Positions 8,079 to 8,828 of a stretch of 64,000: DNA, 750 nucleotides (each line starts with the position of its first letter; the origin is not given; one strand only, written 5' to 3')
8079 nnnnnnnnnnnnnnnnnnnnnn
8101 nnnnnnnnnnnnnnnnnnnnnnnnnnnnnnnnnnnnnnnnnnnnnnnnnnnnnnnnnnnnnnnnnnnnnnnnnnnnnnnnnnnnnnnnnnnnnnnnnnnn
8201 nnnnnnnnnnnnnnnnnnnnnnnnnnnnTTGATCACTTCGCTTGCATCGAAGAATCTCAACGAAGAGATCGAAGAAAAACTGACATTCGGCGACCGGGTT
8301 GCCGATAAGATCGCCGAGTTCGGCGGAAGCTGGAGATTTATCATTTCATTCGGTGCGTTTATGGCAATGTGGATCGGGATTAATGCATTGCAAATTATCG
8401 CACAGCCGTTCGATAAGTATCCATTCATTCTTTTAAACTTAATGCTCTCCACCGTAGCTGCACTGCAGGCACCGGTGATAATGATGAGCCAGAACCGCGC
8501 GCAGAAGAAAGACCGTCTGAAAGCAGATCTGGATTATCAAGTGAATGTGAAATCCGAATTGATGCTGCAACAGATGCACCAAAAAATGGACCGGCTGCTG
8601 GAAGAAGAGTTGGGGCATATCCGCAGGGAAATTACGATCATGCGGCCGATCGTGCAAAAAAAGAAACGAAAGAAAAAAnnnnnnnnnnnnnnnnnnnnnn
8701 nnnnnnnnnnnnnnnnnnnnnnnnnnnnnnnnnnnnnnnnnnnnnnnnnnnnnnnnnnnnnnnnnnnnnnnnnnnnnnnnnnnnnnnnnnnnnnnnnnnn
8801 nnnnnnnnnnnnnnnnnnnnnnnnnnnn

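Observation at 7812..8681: cNMP-binding::DUF1003 membrane protein translationally coupled to a LytS-type kinase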

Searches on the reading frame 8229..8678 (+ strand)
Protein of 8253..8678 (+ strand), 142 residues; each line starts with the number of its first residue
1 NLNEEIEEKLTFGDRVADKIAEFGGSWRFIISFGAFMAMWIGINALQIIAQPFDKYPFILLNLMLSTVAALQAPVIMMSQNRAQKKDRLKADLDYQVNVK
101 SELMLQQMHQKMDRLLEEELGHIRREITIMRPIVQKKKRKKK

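Call 16: search_protein_families(library=pfam, proteins=[window:8253-8678:+], max_evalue=10)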
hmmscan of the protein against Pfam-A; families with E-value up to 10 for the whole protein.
seq(142 aa): 3 families
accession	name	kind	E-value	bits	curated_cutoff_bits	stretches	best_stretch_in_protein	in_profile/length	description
PF06210.16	DUF1003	-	1.1e-37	128.7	27.4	1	24-119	1-96/103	Protein of unknown function (DUF1003)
PF20003.4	fvmX5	-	0.08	13.2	24.2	1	81-137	105-157/187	FtsH ternary system domain X5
PF08391.16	Ly49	-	0.1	13.6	31.5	1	59-125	13-82/119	Ly49-like protein, N-terminal region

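Call 21: search_solved_structures(query=window:8253-8678:+, max_evalue=10)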
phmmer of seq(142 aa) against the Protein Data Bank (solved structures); distinct sequences matched with E-value up to 10: 7.
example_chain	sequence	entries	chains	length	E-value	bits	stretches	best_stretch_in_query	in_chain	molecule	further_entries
1c17_M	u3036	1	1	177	0.34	14.2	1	31-76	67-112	ATP SYNTHASE SUBUNIT A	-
8dbw_a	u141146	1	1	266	0.64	13.3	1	31-76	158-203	ATP synthase subunit a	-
8dbq_a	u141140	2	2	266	0.66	13.3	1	31-76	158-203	ATP synthase subunit a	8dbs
5t4o_K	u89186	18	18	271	0.68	13.3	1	31-76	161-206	ATP synthase subunit a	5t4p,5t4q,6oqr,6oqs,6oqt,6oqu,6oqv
8dit_C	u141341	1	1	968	1.3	12.3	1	26-107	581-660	Vacuolar protein sorting-associated protein 18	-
3dhx_A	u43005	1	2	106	1.6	12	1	50-111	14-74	Methionine import ATP-binding protein metN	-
7o4m_A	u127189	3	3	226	1.7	12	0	71-127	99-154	tRNA (Adenine(22)-N(1))-methyltransferase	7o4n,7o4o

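Call 29: search_protein_representatives(protein=window:8259-8678:+)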
Query: 140 residues. Proteins with E-value up to 0.001 (for the whole library): 6310; up to 1e-10: 2935; up to 1e-30: 273. The best 150 are listed.
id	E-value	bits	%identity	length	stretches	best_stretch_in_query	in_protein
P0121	9.2e-52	190.7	49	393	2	5-116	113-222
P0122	1.3e-49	183.7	70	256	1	1-122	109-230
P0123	2.4e-47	176.4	66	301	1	1-126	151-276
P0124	8.9e-43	161.6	60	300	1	1-127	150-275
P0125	2.7e-42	160.1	62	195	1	1-117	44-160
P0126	5.0e-42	159.2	61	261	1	3-124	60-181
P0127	1.8e-41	157.4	54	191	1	3-136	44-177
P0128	9.2e-41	155.1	67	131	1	8-116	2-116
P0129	4.9e-40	152.8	56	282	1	1-125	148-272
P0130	3.1e-39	150.2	56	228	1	1-127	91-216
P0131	3.7e-39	149.9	52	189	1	3-124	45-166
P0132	5.6e-39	149.3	53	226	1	1-127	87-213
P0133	2.8e-38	147.1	55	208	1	4-120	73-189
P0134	3.6e-38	146.7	59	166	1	5-115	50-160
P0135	4.5e-38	146.4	55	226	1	3-121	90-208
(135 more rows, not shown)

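Call 31: search_protein_families(library=pfam, alignment_id=A3, max_evalue=0.001)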
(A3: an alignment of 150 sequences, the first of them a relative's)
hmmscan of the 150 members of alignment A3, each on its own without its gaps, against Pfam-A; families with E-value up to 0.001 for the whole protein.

A. member 1, P0121 (393 aa): 1 family
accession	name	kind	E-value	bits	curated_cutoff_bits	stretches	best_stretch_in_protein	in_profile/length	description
PF06210.16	DUF1003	-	7.9e-62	206.3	27.4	2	282-373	2-95/103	Protein of unknown function (DUF1003)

B. families by the number of members that match (of 150 scanned): 8 families
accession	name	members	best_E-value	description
PF06210.16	DUF1003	150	7.9e-62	Protein of unknown function (DUF1003)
PF00027.35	cNMP_binding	13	2.8e-26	Cyclic nucleotide-binding domain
PF05299.18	Peptidase_M61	1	7.1e-30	M61 glycyl aminopeptidase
PF17899.6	Peptidase_M61_N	1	1.4e-25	Peptidase M61 N-terminal domain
PF01220.24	DHquinase_II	1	3.4e-12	Dehydroquinase class II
PF00392.27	GntR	1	1.5e-07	Bacterial regulatory proteins, gntR family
PF11339.14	DUF3141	1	1.2e-05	Protein of unknown function (DUF3141)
PF16526.10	CLZ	1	0.00039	C-terminal leucine zipper domain of cyclic nucleotide-gated channels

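Call 32: find_homologous_proteins(query=A3)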
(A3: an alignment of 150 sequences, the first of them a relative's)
Query A3 (150 sequences) (393 aa, profile of the alignment): 2141 proteins with E <= 0.001 among 8000 candidates; the best 120 are listed.
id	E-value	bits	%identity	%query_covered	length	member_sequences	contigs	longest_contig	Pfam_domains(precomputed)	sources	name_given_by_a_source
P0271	2.2e-97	344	55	27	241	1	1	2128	PF06210.17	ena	-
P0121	1.6e-95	338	100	100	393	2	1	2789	PF06210.17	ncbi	-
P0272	2.0e-93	331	49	32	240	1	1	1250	PF06210.17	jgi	jgi:uncharacterized membrane protein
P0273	2.6e-93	331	49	32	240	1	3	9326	PF06210.17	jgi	jgi:uncharacterized membrane protein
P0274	2.7e-93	331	52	32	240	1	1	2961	PF06210.17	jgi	jgi:uncharacterized membrane protein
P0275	2.7e-93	331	49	32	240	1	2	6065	PF06210.17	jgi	jgi:uncharacterized membrane protein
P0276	3.6e-93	331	49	32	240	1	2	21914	PF06210.17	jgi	jgi:uncharacterized membrane protein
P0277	3.9e-93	330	49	32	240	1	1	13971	PF06210.17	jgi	jgi:uncharacterized membrane protein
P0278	1.6e-92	328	53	27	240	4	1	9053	PF06210.17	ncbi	ncbi:MAG: DUF1003 domain-containing protein [Eubacteriales bacterium]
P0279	2.5e-92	328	54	27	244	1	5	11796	PF06210.17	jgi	jgi:uncharacterized membrane protein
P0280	3.3e-92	327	54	27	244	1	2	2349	PF06210.17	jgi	jgi:uncharacterized membrane protein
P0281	3.5e-92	327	50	32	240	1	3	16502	PF06210.17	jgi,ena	-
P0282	1.7e-91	325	45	31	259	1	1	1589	PF06210.17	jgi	jgi:uncharacterized membrane protein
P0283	2.3e-91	325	49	33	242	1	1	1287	PF06210.17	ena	-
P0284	3.5e-91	324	51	28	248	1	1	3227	PF06210.17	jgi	jgi:uncharacterized membrane protein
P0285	8.9e-91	323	51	28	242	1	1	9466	PF06210.17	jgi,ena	jgi:uncharacterized membrane protein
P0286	1.1e-90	322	51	28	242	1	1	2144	PF06210.17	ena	-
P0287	3.4e-90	321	55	25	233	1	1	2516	PF06210.17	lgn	-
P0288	3.6e-90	321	53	28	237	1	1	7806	PF06210.17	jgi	jgi:uncharacterized membrane protein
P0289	5.8e-90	320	47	30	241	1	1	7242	PF06210.17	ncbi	-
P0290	7.9e-90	320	50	27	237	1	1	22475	PF06210.17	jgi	jgi:uncharacterized membrane protein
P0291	8.9e-90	319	52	27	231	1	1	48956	PF06210.17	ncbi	-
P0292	1.1e-89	319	42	39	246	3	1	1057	PF06210.17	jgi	-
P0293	1.3e-89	319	45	30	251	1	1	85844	PF06210.17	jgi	jgi:uncharacterized membrane protein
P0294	1.4e-89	319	49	27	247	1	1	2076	PF06210.17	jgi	jgi:uncharacterized membrane protein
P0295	1.4e-89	319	53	27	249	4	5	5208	PF06210.17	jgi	jgi:uncharacterized membrane protein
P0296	1.6e-89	319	50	28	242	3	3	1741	PF06210.17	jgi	jgi:uncharacterized membrane protein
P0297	3.0e-89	318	51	28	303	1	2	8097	PF06210.17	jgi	jgi:uncharacterized membrane protein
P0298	6.3e-89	317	57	27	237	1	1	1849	PF06210.17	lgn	-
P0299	6.3e-89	317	49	27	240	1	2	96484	PF06210.17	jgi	jgi:uncharacterized membrane protein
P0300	1.0e-88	316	50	31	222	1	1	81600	PF06210.17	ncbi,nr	ncbi:MAG: DUF1003 domain-containing protein [Candidatus Rokubacteria bacterium]|nr:DUF1003 domain-co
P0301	2.3e-88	315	49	27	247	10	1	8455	PF06210.17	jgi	jgi:uncharacterized membrane protein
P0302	2.5e-88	315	51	27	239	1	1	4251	PF06210.17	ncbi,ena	-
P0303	2.6e-88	315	54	27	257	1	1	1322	PF06210.17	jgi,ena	-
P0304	5.2e-88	314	51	27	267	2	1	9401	PF06210.17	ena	-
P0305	5.4e-88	314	49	27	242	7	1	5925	PF06210.17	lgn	-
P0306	7.7e-88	313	45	31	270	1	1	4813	PF06210.17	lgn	-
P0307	9.1e-88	313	46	30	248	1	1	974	PF06210.17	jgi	-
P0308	1.2e-87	312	51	28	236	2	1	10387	PF06210.17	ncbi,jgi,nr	ncbi:MAG: DUF1003 domain-containing protein [Phycisphaerae bacterium]|nr:DUF1003 domain-containing p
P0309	1.4e-87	312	51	28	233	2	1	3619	PF06210.17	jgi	jgi:uncharacterized membrane protein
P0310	1.6e-87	312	51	27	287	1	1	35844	PF06210.17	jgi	jgi:uncharacterized membrane protein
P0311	2.0e-87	312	49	27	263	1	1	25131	PF06210.17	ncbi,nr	ncbi:MAG TPA: DUF1003 domain-containing protein [Pseudolabrys sp.]|nr:DUF1003 domain-containing prot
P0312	2.1e-87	312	55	26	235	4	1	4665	PF06210.17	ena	-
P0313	2.2e-87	312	52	26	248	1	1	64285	PF06210.17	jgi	jgi:uncharacterized membrane protein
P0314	2.9e-87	311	50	26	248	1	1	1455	PF06210.17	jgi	-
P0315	4.0e-87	311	55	27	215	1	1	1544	PF06210.17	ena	-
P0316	5.7e-87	310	55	26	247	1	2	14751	PF06210.17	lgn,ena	-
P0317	5.8e-87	310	55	27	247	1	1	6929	PF06210.17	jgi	jgi:uncharacterized membrane protein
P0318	6.7e-87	310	56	27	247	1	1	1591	PF06210.17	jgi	jgi:uncharacterized membrane protein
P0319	1.1e-86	309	49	31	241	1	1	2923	PF06210.17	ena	-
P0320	1.9e-86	308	43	36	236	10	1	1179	PF06210.17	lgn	-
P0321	2.0e-86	308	51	26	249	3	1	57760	PF06210.17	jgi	jgi:uncharacterized membrane protein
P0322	2.1e-86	308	54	27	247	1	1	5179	PF06210.17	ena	-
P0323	6.4e-86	307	50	26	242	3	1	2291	PF06210.17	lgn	-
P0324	9.6e-86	306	42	40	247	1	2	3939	PF06210.17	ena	-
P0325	1.1e-85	306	55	26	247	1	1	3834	PF06210.17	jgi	jgi:uncharacterized membrane protein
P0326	1.1e-85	306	52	27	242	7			PF06210.17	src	-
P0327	1.2e-85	306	51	26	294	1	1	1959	PF06210.17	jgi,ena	jgi:uncharacterized membrane protein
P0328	1.2e-85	306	42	40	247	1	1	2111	PF06210.17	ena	-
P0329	1.5e-85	305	56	27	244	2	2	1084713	PF06210.17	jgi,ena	-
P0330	1.6e-85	305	39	43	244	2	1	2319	PF06210.17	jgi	jgi:uncharacterized membrane protein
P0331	1.7e-85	305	41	43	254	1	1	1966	PF06210.17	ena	-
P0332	2.0e-85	305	46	30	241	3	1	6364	PF06210.17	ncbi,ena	-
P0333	2.6e-85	305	52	30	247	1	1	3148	PF06210.17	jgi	jgi:uncharacterized membrane protein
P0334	2.7e-85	305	51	30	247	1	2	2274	PF06210.17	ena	-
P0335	2.8e-85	305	54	26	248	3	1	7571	PF06210.17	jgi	jgi:uncharacterized membrane protein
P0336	2.9e-85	305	43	35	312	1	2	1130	PF06210.17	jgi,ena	-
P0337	3.6e-85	304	53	27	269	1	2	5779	PF06210.17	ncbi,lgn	ncbi:MAG: DUF1003 domain-containing protein [Devosia sp.]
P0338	3.9e-85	304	51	30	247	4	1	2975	PF06210.17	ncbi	-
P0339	4.5e-85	304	49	26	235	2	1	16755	PF06210.17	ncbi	-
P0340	4.7e-85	304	53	26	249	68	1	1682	PF06210.17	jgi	-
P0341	5.9e-85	304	51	27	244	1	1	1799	PF06210.17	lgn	-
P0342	6.2e-85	303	50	27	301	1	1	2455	PF06210.17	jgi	jgi:uncharacterized membrane protein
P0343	6.5e-85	303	49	26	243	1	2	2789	PF06210.17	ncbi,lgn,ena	-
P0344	9.1e-85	303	58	26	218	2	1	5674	PF06210.17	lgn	-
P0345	9.1e-85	303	55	26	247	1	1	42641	PF06210.17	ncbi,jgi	ncbi:MAG TPA: DUF1003 domain-containing protein [Gemmatimonadales bacterium]|jgi:uncharacterized mem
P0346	1.0e-84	303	54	26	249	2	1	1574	PF06210.17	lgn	-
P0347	1.3e-84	302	50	30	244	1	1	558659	PF06210.17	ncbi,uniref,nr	ncbi:DUF1003 domain-containing protein [Haladaptatus salinisoli]|uniref:DUF1003 domain-containing pr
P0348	1.4e-84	302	48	30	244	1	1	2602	PF06210.17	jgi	jgi:uncharacterized membrane protein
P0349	1.6e-84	302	50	27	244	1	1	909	PF06210.17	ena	-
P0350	4.5e-84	301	55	26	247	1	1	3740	PF06210.17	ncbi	-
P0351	5.4e-84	300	45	30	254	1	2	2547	PF06210.17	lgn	-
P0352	5.9e-84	300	53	28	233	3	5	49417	PF06210.17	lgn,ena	-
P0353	6.9e-84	300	53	29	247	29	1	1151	PF06210.17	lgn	-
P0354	8.6e-84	300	46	30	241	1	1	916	PF06210.17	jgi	jgi:uncharacterized membrane protein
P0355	1.5e-83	299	56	26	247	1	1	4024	PF06210.17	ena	-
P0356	3.1e-83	298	46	34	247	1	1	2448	PF06210.17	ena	-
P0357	5.1e-83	297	53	27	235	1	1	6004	PF06210.17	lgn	-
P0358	6.4e-83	297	48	34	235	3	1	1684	PF06210.17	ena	-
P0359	7.2e-83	297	48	31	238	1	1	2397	PF06210.17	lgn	-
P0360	1.3e-82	296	45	32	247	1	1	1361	PF06210.17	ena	-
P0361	2.2e-82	295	51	26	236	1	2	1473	PF06210.17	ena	-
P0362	4.5e-82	294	49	26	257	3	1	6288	PF06210.17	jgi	jgi:uncharacterized membrane protein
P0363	1.3e-81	293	48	31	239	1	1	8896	PF06210.17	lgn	-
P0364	2.0e-81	292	55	29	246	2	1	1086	PF06210.17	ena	-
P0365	3.3e-81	291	55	26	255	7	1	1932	PF06210.17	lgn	-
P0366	1.1e-80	289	48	26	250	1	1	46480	PF06210.17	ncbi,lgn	-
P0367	2.1e-79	285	50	27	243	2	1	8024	PF06210.17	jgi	-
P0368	2.9e-78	282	58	26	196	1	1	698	PF06210.17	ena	-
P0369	3.5e-78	281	45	30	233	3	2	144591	PF06210.17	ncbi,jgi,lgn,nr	ncbi:MAG TPA: DUF1003 domain-containing protein [Verrucomicrobiales bacterium]|jgi:uncharacterized m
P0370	7.0e-78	280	56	26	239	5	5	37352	PF06210.17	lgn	-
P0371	8.3e-78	280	48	26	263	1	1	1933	PF06210.17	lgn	-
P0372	4.8e-77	278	53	26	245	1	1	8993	PF06210.17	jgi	jgi:uncharacterized membrane protein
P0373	5.6e-77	277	54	28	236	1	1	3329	PF06210.17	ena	-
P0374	8.1e-77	277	52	26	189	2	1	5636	PF06210.17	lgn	-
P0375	8.8e-77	277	48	32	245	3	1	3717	PF06210.17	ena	-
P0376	1.1e-76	276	42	30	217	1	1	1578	PF06210.17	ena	-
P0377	1.3e-76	276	44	35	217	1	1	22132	PF06210.17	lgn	-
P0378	3.7e-76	275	53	30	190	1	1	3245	PF06210.17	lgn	-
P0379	4.3e-76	274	53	31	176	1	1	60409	PF06210.17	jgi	-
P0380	4.9e-76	274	47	26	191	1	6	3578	PF06210.17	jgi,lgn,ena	-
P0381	6.2e-76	274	57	26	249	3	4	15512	PF06210.17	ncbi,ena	-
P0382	1.4e-75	273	51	27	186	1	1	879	PF06210.17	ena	-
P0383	1.8e-75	272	39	39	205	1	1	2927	PF06210.17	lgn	-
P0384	2.5e-75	272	39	39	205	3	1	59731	PF06210.17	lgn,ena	-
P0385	2.9e-75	272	46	32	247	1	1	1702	PF06210.17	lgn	-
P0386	2.9e-75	272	52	27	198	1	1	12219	PF06210.17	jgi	-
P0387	4.4e-75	271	51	27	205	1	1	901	PF06210.17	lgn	-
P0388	7.3e-75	270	50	30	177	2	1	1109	PF06210.17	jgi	jgi:uncharacterized membrane protein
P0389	8.3e-75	270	48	30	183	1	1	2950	PF06210.17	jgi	jgi:uncharacterized membrane protein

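Call 39: predict_structure(alignment_id=A4)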
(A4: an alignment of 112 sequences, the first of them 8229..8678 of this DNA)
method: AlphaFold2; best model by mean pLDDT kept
length: 150 residues; sequences in the alignment: 112
mean_pLDDT: 85.0   pTM: 0.53
mean pLDDT of the five models: 85.0, 84.6, 83.4, 81.1, 80.6
residues with pLDDT >= 90: 65; 70-90: 67; 50-70: 14; < 50: 4
segments of 3 or more residues with pLDDT < 50: none
pLDDT, mean of each block of 10 residues (from residue 1): 51 64 78 85 93 87 85 90 86 90 94 97 95 93 86
secondary structure, 60 per line:
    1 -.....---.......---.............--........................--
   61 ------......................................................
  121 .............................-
elements in order: H2-6 H10-16 H20-32 H35-58 H67-149
